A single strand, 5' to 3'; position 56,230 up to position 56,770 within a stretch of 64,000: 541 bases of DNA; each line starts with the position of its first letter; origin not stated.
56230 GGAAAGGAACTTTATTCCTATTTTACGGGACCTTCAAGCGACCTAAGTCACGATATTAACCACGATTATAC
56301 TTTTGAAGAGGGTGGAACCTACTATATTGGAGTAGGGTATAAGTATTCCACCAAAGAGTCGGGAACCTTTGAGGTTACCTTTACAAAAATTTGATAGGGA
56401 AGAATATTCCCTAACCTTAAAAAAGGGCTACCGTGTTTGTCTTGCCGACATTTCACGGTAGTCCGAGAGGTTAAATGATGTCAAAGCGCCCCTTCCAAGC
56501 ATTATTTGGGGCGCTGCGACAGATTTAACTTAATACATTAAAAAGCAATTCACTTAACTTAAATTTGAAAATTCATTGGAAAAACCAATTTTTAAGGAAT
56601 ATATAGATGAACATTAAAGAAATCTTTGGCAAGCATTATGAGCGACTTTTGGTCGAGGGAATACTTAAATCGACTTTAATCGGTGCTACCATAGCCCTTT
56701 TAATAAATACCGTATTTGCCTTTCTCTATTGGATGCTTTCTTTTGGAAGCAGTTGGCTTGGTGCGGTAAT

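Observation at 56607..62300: Bat-like vWA proteins with no MoxR ATPase or DUF58 gene in cis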

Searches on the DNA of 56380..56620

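Call 58: search_rna_families(source=window, start=56380, end=56620, threshold=evalue, max_evalue=1)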
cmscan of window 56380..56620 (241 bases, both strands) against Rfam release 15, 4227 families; matches with E-value up to 1: 1.
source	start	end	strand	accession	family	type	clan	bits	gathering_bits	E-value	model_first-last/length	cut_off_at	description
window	56469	56530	+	RF00901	MIR845_1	Gene; miRNA;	-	17.8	81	0.3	1-81/81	no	MIR845_1 microRNA precursor family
